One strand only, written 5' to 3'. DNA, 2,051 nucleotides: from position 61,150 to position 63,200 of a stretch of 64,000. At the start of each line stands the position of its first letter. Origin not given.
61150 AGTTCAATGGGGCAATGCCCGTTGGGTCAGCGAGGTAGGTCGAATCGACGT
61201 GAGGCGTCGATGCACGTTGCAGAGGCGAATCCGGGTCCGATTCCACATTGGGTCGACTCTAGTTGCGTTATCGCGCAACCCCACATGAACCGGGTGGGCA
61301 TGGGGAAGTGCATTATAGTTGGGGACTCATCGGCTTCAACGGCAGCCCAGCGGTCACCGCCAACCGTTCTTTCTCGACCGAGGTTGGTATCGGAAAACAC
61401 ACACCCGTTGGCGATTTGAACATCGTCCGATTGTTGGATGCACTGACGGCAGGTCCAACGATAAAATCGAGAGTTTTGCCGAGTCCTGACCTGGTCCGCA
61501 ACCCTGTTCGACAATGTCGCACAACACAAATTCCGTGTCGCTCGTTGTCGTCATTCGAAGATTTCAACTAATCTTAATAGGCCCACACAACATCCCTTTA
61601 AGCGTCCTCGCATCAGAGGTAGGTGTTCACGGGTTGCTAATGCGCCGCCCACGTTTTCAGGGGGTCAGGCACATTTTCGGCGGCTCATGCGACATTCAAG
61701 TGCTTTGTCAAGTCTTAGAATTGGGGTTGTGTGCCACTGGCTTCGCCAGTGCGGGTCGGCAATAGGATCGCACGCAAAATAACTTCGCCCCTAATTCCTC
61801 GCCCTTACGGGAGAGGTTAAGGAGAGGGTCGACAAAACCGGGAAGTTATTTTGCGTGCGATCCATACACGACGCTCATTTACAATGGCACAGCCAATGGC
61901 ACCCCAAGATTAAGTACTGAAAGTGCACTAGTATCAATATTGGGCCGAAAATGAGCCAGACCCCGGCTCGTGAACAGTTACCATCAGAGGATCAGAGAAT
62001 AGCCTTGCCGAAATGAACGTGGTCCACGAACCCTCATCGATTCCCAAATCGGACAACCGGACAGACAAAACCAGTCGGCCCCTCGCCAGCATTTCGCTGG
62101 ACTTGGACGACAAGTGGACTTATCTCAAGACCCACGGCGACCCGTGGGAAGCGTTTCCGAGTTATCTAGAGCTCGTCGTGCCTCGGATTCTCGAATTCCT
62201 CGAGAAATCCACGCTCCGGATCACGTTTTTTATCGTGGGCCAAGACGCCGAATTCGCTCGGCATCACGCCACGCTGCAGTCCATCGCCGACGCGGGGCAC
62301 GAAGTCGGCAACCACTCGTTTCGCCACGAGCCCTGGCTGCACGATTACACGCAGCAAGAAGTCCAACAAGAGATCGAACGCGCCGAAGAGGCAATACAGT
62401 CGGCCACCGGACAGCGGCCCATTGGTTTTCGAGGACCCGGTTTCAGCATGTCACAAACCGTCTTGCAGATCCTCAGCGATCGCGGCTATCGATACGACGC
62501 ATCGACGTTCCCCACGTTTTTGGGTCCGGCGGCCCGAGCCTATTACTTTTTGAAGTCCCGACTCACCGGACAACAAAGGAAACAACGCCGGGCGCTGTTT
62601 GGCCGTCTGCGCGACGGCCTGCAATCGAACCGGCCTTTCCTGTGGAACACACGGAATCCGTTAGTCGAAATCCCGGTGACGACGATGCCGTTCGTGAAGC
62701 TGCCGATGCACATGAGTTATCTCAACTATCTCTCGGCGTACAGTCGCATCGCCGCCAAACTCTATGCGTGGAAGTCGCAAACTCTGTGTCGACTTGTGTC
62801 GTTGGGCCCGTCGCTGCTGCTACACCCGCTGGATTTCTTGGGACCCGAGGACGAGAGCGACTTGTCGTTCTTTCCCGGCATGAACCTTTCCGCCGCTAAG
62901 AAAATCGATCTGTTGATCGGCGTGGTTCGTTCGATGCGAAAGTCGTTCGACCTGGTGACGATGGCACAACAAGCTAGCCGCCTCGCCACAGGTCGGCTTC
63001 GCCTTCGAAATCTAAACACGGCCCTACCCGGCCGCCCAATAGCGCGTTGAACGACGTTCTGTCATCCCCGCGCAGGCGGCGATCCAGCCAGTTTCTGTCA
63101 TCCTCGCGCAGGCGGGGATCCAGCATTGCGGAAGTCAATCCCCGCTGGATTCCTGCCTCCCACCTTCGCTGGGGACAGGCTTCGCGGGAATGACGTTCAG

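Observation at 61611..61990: Three-deep nested MITE insertion (B inside D inside E) with all three target duplications readable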

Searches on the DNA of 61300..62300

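Call 40: search_rna_families(source=window, start=61300, end=62300, threshold=evalue, max_evalue=1)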
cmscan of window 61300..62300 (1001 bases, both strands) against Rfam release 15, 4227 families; matches with E-value up to 1: 0.
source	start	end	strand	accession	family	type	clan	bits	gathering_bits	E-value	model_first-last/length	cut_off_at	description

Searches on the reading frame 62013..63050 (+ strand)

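Call 28: search_protein_families(library=pfam, proteins=[window:62013-63050:+])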
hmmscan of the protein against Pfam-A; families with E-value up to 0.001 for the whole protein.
window:62013-63050:+ (345 aa): 2 families
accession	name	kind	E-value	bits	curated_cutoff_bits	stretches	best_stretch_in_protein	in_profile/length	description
PF01522.26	Polysacc_deac_1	-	1e-23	84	23.1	1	54-161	19-123/124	Polysaccharide deacetylase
PF03065.20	Glyco_hydro_57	-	7.7e-05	22.6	21.2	1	111-161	120-168/291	Glycosyl hydrolase family 57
